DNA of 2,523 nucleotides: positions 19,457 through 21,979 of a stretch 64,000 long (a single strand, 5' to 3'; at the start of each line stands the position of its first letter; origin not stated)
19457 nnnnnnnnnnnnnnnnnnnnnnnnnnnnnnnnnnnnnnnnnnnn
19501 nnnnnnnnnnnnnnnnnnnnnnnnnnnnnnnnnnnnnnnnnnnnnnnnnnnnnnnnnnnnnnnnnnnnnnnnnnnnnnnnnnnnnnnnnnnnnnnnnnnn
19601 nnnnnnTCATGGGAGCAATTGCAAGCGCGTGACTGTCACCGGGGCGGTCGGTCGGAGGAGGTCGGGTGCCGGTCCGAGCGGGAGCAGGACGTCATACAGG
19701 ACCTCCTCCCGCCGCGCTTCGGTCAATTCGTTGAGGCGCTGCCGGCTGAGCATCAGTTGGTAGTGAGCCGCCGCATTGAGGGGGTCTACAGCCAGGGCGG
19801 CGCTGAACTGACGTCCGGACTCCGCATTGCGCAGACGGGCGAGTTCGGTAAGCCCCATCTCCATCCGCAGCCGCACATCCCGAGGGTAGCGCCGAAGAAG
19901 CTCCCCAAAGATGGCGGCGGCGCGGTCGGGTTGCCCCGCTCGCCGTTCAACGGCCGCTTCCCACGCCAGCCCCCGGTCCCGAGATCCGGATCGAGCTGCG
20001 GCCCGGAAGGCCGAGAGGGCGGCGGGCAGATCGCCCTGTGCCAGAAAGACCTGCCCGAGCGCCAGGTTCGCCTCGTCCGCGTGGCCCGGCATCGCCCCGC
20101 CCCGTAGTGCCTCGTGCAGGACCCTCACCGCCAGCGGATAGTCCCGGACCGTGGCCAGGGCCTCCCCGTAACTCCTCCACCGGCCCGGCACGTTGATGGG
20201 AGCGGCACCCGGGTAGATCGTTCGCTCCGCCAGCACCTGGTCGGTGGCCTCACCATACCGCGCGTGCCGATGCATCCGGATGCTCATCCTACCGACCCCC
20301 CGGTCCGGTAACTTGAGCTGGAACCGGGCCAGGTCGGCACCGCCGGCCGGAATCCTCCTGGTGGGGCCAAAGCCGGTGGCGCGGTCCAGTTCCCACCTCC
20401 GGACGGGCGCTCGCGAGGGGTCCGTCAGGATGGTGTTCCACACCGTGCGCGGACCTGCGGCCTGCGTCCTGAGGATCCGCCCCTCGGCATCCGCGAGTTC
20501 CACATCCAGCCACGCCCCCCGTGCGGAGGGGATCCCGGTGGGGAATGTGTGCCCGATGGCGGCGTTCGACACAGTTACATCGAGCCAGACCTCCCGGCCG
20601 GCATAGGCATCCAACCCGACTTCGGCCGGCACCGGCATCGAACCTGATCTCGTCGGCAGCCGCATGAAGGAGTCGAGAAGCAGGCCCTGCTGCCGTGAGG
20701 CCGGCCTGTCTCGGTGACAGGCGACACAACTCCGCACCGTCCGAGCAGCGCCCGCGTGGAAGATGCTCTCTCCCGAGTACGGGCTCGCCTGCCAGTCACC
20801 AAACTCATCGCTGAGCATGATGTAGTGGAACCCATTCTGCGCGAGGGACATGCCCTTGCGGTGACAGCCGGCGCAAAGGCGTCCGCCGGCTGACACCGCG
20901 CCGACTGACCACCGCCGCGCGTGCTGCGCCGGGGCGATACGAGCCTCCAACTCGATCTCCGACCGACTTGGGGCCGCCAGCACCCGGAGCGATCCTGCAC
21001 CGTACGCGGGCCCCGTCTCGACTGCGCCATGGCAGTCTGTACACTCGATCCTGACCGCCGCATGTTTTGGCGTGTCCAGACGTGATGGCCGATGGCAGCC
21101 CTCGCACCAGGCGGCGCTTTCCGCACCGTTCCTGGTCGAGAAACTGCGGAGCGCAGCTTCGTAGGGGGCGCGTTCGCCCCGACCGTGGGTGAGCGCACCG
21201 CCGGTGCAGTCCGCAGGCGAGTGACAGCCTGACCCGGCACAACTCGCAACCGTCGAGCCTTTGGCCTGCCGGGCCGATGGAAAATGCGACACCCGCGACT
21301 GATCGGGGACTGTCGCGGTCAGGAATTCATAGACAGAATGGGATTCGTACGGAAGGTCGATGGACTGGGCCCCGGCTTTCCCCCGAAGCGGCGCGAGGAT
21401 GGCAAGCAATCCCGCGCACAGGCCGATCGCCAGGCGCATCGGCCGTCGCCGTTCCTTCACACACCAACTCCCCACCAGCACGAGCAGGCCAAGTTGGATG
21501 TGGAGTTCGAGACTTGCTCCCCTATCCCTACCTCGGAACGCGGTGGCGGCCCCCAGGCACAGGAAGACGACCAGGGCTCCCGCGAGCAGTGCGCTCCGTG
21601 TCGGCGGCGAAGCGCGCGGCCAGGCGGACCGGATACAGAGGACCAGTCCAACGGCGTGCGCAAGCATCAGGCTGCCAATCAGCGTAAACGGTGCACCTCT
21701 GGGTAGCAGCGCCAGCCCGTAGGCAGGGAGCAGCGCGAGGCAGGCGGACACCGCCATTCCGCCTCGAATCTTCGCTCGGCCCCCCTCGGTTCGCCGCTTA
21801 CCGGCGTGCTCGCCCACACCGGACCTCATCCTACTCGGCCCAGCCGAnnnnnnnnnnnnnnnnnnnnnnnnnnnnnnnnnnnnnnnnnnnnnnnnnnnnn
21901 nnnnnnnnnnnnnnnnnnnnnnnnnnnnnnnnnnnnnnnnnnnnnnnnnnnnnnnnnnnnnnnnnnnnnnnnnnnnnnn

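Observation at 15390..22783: Candidate metal-responsive extracytoplasmic redox operon: multiheme cytochrome c-TPR, CRTAC1/ASPIC-UnbV, OmpR regulator, CusS-like kinase, HMA-like lipoprotein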

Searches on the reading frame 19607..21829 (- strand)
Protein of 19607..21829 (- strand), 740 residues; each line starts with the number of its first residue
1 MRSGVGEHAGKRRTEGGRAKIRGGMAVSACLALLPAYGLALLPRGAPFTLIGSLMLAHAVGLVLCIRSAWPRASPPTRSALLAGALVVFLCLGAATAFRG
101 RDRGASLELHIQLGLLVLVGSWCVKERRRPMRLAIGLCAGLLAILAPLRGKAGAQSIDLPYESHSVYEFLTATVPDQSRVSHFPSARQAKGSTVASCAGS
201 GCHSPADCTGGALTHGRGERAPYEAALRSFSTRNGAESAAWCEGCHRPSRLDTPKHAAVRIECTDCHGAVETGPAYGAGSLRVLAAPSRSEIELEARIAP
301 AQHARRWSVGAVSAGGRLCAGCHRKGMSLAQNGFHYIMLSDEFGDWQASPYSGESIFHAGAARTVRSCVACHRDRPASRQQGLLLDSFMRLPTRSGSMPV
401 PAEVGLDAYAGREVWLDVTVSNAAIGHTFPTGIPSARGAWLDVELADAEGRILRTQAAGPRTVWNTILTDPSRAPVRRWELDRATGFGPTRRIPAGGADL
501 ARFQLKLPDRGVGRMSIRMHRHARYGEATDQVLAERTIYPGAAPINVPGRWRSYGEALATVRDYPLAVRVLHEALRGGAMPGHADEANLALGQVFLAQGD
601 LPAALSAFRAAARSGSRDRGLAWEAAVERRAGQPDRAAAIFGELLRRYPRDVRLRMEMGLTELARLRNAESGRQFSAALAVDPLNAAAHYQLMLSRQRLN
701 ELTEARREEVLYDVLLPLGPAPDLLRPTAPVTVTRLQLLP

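Call 3: search_protein_families(library=pfam, proteins=[window:19607-21829:-], max_evalue=0.01)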
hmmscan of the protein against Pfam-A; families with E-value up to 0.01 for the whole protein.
window:19607-21829:- (740 aa): 9 families
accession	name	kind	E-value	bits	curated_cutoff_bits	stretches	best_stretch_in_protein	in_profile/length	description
PF13428.12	TPR_14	-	1.2e-09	38.3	23.5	1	621-659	4-42/44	Tetratricopeptide repeat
PF13432.12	TPR_16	-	2.5e-09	37.8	32.7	2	556-616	5-62/65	Tetratricopeptide repeat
PF07719.23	TPR_2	-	1.2e-05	25.5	27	0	586-612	2-28/34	Tetratricopeptide repeat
PF14559.12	TPR_19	-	6.3e-05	23.7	25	0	563-614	6-54/68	Tetratricopeptide repeat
PF14522.11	Cytochrome_C7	-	0.00066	19.9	24.8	0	315-378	12-54/67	Cytochrome c7 and related cytochrome c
PF13174.12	TPR_6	-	0.0021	19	26.3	0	628-649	10-31/33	Tetratricopeptide repeat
PF13424.12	TPR_12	-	0.0057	17.3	30.1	0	553-611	8-71/77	Tetratricopeptide repeat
PF09699.15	Paired_CXXCH_1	-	0.0064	16.6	20.6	0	314-326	27-39/41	Doubled CXXCH motif (Paired_CXXCH_1)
PF13414.12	TPR_11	-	0.0066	16.6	26.8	0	674-692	16-34/42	TPR repeat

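Call 4: search_protein_families(library=ncbifam, proteins=[window:19607-21829:-], max_evalue=0.01)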
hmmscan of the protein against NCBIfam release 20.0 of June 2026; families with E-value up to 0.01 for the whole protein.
window:19607-21829:- (740 aa): 2 families
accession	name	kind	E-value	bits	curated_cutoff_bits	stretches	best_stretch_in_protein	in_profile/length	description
TIGR02917.1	PEP_TPR_lipo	equivalog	4.7e-06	24.8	312.2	1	588-689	706-807/899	XrtA/PEP-CTERM system TPR-repeat protein PrsT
NF040959.1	MamA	equivalog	0.00087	18.8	200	0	629-701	48-120/204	magnetosome protein MamA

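Call 5: find_homologous_proteins(query=window:19607-21829:-, max_evalue=0.00001)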
Query window:19607-21829:- (740 aa): 7 proteins with E <= 0.00001 among 8000 candidates.
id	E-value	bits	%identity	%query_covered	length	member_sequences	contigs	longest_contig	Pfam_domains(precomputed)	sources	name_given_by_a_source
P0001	0.0e+0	1645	100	99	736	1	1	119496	PF13432.13,PF13428.13,PF07719.24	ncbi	-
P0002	1.6e-104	369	39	75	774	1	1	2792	PF14559.13,PF13432.13,PF13428.13,PF07719.24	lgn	-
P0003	2.5e-101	358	38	75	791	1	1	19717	PF14559.13,PF13431.13,PF13371.13,PF13424.13,PF13432.13,PF13428.13,PF07719.24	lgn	-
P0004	3.1e-96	342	38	75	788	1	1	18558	PF14559.13,PF13431.13,PF13414.13,PF13371.13,PF13432.13,PF13428.13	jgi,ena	-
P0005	5.4e-68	248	36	76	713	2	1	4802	PF14559.13,PF24575.2,PF13414.13,PF13432.13,PF13428.13,PF07719.24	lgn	-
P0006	2.6e-12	64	21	73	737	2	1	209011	PF14559.13,PF23914.2,PF13435.12,PF13414.13,PF13371.13,PF00515.35,PF13432.13,PF13428.13,PF13181.13,PF07719.24,PF22113.2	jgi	jgi:hypothetical protein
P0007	2.0e-6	45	22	65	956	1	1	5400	PF14559.13,PF13428.13,PF14522.12,PF22113.2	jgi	jgi:hypothetical protein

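Call 7: find_encoding_contigs(protein=P0001, flank=10000, max_places=3)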
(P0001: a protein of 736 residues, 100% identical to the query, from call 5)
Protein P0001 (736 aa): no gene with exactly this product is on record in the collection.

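Call 8: find_encoding_contigs(protein=P0003, flank=10000, max_places=3)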
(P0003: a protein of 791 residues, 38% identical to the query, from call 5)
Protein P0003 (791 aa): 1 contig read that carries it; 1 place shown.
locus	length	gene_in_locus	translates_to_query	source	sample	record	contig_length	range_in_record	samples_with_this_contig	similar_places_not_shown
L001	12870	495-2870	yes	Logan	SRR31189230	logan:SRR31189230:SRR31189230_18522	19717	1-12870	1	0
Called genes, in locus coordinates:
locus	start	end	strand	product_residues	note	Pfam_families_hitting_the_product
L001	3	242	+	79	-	?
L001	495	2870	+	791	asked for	PF07719:TPR_2 (faint), PF13371:TPR_9 (faint), PF13424:TPR_12 (faint), PF13428:TPR_14 (faint), PF13431:TPR_17 (faint), PF14559:TPR_19 (weak), PF13432:TPR_16 (weak)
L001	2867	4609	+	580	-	PF01839:FG-GAP (faint), PF13517:FG-GAP_3, PF07593:UnbV_ASPIC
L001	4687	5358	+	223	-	PF00072:Response_reg, PF00486:Trans_reg_C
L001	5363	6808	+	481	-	PF00672:HAMP, PF00512:HisKA, PF02518:HATPase_c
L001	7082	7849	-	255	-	-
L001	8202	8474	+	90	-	-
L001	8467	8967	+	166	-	-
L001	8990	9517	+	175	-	-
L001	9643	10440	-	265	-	PF00121:TIM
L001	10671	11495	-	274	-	PF01435:Peptidase_M48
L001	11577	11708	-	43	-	-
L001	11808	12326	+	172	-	PF00190:Cupin_1 (weak), PF07883:Cupin_2, PF02311:AraC_binding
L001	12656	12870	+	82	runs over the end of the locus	PF13237:Fer4_10 (faint), PF12838:Fer4_7 (weak), PF00037:Fer4 (weak)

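Call 9: find_encoding_contigs(protein=P0004, flank=10000, max_places=3)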
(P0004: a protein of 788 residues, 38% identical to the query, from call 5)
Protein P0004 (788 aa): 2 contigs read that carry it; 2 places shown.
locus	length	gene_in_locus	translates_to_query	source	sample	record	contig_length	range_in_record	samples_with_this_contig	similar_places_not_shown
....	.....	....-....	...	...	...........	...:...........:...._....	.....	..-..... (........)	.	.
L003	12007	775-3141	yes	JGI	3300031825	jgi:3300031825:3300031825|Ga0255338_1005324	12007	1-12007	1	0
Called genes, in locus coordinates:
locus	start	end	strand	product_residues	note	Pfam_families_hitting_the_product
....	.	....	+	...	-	?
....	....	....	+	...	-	-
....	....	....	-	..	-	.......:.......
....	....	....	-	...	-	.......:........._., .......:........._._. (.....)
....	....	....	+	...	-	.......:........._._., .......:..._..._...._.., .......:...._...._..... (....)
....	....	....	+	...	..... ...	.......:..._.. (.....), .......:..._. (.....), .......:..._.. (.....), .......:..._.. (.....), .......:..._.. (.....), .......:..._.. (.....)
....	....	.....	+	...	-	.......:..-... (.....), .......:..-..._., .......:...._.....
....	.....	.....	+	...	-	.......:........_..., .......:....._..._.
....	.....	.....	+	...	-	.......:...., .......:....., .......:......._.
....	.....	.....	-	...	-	-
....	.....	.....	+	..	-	-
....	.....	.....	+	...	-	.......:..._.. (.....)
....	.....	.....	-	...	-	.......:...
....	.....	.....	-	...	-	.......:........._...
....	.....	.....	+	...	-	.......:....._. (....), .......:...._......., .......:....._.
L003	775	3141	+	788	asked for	PF13432:TPR_16 (faint), PF13371:TPR_9 (faint), PF13414:TPR_11 (faint), PF13428:TPR_14 (faint), PF14559:TPR_19 (faint), PF13431:TPR_17 (faint)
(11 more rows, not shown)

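Call 11: find_encoding_contigs(protein=P0006, flank=10000, max_places=2)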
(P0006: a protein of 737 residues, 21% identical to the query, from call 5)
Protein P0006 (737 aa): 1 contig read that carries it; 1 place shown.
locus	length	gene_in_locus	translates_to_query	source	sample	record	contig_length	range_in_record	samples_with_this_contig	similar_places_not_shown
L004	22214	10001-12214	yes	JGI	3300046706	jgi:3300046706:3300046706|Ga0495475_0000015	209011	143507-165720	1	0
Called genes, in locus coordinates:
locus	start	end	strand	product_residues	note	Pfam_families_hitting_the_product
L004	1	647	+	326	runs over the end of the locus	PF01548:DEDD_Tnp_IS110, PF02371:Transposase_20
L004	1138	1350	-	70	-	PF08972:DUF1902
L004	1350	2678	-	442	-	PF07719:TPR_2 (faint), PF00515:TPR_1 (faint), PF13424:TPR_12 (weak)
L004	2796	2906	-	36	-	-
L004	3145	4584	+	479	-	PF12390:Se-cys_synth_N, PF03841:SelA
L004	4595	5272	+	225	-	PF01177:Asp_Glu_race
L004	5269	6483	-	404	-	PF00155:Aminotran_1_2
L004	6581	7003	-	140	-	-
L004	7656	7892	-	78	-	-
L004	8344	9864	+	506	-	PF22778:VCPO_2nd (weak)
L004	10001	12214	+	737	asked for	PF13435:Cytochrome_C554 (weak), PF22113:Mtrc-MtrF_II-IV_dom (weak), PF13371:TPR_9 (faint), PF07719:TPR_2 (faint), PF13428:TPR_14 (faint), PF13432:TPR_16 (faint), PF14559:TPR_19 (faint), PF23914:TPR_CcmH_CycH, +3 more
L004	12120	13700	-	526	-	PF00551:Formyl_trans_N, PF02911:Formyl_trans_C (weak)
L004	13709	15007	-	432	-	PF05977:MFS_3, PF07690:MFS_1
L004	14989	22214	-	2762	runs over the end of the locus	PF00501:AMP-binding, PF13193:AMP-binding_C, PF00550:PP-binding, PF00668:Condensation, PF00501:AMP-binding, PF13193:AMP-binding_C, PF00550:PP-binding, PF00668:Condensation, +3 more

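Call 12: find_encoding_contigs(protein=P0005, flank=10000, max_places=2)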
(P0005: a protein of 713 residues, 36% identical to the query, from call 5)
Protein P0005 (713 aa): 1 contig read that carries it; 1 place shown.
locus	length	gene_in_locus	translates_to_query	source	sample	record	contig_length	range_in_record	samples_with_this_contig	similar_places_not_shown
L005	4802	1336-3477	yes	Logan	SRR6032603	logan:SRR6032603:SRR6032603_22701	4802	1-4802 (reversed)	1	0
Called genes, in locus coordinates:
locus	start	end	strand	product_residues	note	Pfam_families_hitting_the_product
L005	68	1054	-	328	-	PF00072:Response_reg, PF13487:HD_5, PF01966:HD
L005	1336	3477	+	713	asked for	PF07719:TPR_2 (faint), PF13414:TPR_11 (faint), PF13428:TPR_14 (faint), PF24575:TPR_Slam (faint), PF13432:TPR_16, PF14559:TPR_19, PF13432:TPR_16 (weak)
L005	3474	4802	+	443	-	?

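Call 14: find_related_loci(query=A1, collection=genome_contigs, flank=10000)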
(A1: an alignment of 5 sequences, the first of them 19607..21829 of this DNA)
Query A1 (740 aa) in genome_contigs; peptide patterns used: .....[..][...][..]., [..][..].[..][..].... (x = any residue, [..] = any of these).
86 stretches matched a pattern; 2 encode a relative of the query (tblastn E <= 1e-3); 2 distinct loci.
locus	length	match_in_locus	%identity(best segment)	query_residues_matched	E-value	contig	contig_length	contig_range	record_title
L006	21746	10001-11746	39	161-726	4e-101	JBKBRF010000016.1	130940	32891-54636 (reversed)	MAG: Armatimonadota bacterium isolate 21I_069.bin.27 NODE_185_length_130940_cov_11.497023, whole genome shotgun sequence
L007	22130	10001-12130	36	80-740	1e-95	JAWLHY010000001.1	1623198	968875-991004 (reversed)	MAG: Armatimonadota bacterium isolate 30dZY2.bin.9 NODE_2_length_1623198_cov_15.147984, whole genome shotgun sequence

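Call 20: find_homologous_proteins(query=A1, max_evalue=0.001)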
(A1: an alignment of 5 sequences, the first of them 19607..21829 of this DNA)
Query A1 (5 sequences) (740 aa, profile of the alignment): 13 proteins with E <= 0.001 among 8000 candidates.
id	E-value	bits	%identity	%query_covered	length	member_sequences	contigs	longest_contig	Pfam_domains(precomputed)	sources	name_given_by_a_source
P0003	0.0e+0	1383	38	75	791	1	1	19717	PF14559.13,PF13431.13,PF13371.13,PF13424.13,PF13432.13,PF13428.13,PF07719.24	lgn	-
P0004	0.0e+0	1343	38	75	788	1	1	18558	PF14559.13,PF13431.13,PF13414.13,PF13371.13,PF13432.13,PF13428.13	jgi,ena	-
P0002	0.0e+0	1341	39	75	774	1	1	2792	PF14559.13,PF13432.13,PF13428.13,PF07719.24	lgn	-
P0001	0.0e+0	1083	100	99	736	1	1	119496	PF13432.13,PF13428.13,PF07719.24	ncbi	-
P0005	4.8e-295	999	36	76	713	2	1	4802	PF14559.13,PF24575.2,PF13414.13,PF13432.13,PF13428.13,PF07719.24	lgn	-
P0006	2.9e-52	196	21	73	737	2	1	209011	PF14559.13,PF23914.2,PF13435.12,PF13414.13,PF13371.13,PF00515.35,PF13432.13,PF13428.13,PF13181.13,PF07719.24,PF22113.2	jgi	jgi:hypothetical protein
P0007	5.5e-41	159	22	65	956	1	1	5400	PF14559.13,PF13428.13,PF14522.12,PF22113.2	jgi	jgi:hypothetical protein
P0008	1.4e-18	85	21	65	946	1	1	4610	PF14559.13,PF13431.13,PF13435.12,PF13414.13,PF00515.35,PF13432.13,PF13428.13,PF13181.13,PF07719.24,PF13174.13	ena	-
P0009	3.9e-12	64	32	21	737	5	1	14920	PF03704.24,PF16068.11,PF25060.1,PF13414.13,PF12569.15,PF24575.2,PF00515.35,PF13424.13,PF13429.13,PF14561.13,PF07719.24,PF13174.13,PF20308.5,PF25063.1,PF13431.13,PF23914.2,PF25062.2,PF25058.2,PF13176.13,PF13428.13,PF25064.2,PF14559.13,PF13371.13,PF12895.14,PF21033.5,PF13432.13,PF13181.13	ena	-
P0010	6.4e-9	53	31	16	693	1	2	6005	PF03704.24,PF13414.13,PF13374.13,PF07721.21,PF24575.2,PF00515.35,PF13424.13,PF13429.13,PF14561.13,PF07719.24,PF13174.13,PF20308.5,PF25063.1,PF13431.13,PF23914.2,PF13176.13,PF13428.13,PF25064.2,PF14559.13,PF13371.13,PF12895.14,PF21033.5,PF13432.13,PF13181.13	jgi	jgi:Flp pilus assembly protein TadD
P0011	3.6e-6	44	27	14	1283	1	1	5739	PF13431.13,PF23914.2,PF13414.13,PF13176.13,PF13428.13,PF04733.21,PF13374.13,PF07721.21,PF14559.13,PF24575.2,PF07714.24,PF00069.32,PF00515.35,PF22860.3,PF13424.13,PF21033.5,PF13432.13,PF13181.13,PF07719.24,PF13174.13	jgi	jgi:Flp pilus assembly protein TadD/serine/threonine protein kinase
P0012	1.3e-5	42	37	7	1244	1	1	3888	PF13431.13,PF23914.2,PF07720.19,PF13414.13,PF13176.13,PF13428.13,PF13374.13,PF14559.13,PF24575.2,PF07714.24,PF00069.32,PF00515.35,PF13424.13,PF13432.13,PF13181.13,PF07719.24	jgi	jgi:eukaryotic-like serine/threonine-protein kinase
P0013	1.6e-5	42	28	10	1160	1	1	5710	PF25063.1,PF13431.13,PF23914.2,PF13414.13,PF13176.13,PF13428.13,PF13374.13,PF14559.13,PF24575.2,PF13371.13,PF00515.35,PF12895.14,PF13424.13,PF21033.5,PF13432.13,PF06552.19,PF13429.13,PF13181.13,PF07719.24,PF13174.13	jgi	jgi:tetratricopeptide (TPR) repeat protein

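Call 33: predict_structure(alignment_id=A1)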
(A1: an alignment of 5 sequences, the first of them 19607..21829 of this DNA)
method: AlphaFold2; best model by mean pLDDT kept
length: 740 residues; sequences in the alignment: 5
mean_pLDDT: 50.9   pTM: 0.41
mean pLDDT of the five models: 50.9, 50.5, 48.7, 48.2, 47.7
residues with pLDDT >= 90: 3; 70-90: 154; 50-70: 184; < 50: 399
segments of 3 or more residues with pLDDT < 50: 1-22, 131-133, 143-257, 261-282, 284-287, 294-354, 359-381, 424-436, 455-498, 525-528, 649-652, 669-740
pLDDT, mean of each block of 10 residues (from residue 1): 37 43 57 65 61 74 77 75 74 61 59 68 59 51 44 31 33 31 29 36 36 30 33 37 43 46 42 35 48 46 35 32 33 27 38 51 32 35 69 67 71 74 44 49 72 45 27 30 32 44 73 74 51 74 57 60 63 66 72 73 86 81 81 76 58 52 50 40 35 39 32 29 34 40
secondary structure, 60 per line:
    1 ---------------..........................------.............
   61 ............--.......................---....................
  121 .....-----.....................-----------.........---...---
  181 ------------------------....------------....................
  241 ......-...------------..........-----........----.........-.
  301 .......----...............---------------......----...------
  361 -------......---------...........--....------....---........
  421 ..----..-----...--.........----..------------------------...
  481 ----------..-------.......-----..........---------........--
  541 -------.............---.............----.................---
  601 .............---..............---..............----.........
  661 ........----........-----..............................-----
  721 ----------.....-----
elements in order (helices of 4 or more, strands of 3 or more residues): H16-41 H48-72 H75-97 H101-125 H131-151 H163-171 H205-208 H221-246 H263-272 E278-285 E290-298 H300-307 H312-326 H342-347 H368-373 E383-393 E396-399 H406-409 E413-422 E439-447 E500-506 E512-521 E531-538 H548-560 H564-576 H581-597 H601-613 H617-630 H634-647 H652-668 H673-680 H686-715 E731-735

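Call 36: search_protein_families(library=pfam, alignment_id=A3, max_evalue=0.001)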
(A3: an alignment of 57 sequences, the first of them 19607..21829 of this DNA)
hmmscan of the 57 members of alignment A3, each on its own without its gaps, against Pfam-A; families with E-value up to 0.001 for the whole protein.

A. member 1, window:19607-21829:- (740 aa): 5 families
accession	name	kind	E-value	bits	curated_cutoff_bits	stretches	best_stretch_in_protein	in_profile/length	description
PF13428.12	TPR_14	-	1.2e-09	38.3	23.5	1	621-659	4-42/44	Tetratricopeptide repeat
PF13432.12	TPR_16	-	2.5e-09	37.8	32.7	1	556-616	5-62/65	Tetratricopeptide repeat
PF07719.23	TPR_2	-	1.2e-05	25.5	27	0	586-612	2-28/34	Tetratricopeptide repeat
PF14559.12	TPR_19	-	6.3e-05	23.7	25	0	563-614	6-54/68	Tetratricopeptide repeat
PF14522.11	Cytochrome_C7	-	0.00066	19.9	24.8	0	315-378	12-54/67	Cytochrome c7 and related cytochrome c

B. families by the number of members that match (of 57 scanned): 36 families (the first 25 are shown)
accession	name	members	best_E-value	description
PF14559.12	TPR_19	52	2.5e-29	Tetratricopeptide repeat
PF13428.12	TPR_14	52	3.5e-16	Tetratricopeptide repeat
PF13432.12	TPR_16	50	3.6e-20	Tetratricopeptide repeat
PF07719.23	TPR_2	45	3.6e-23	Tetratricopeptide repeat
PF13414.12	TPR_11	40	6.6e-15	TPR repeat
PF23914.1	TPR_CcmH_CycH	39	2.8e-13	Cytochrome c-type biogenesis protein H TPR domain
PF13431.12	TPR_17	37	2.5e-14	Tetratricopeptide repeat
PF13371.12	TPR_9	34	3.7e-12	Tetratricopeptide repeat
PF13435.11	Cytochrome_C554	34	3.8e-11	Cytochrome c554 and c-prime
PF13424.12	TPR_12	33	3.6e-17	Tetratricopeptide repeat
PF13181.12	TPR_8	31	5.4e-15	Tetratricopeptide repeat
PF00515.34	TPR_1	30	2.2e-16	Tetratricopeptide repeat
PF12895.13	ANAPC3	28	2e-10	Anaphase-promoting complex, cyclosome, subunit 3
PF22113.1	Mtrc-MtrF_II-IV_dom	21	4e-12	Outer membrane cytochrome MtrC/MtrF-like, domains II/IV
PF13174.12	TPR_6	20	6.4e-09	Tetratricopeptide repeat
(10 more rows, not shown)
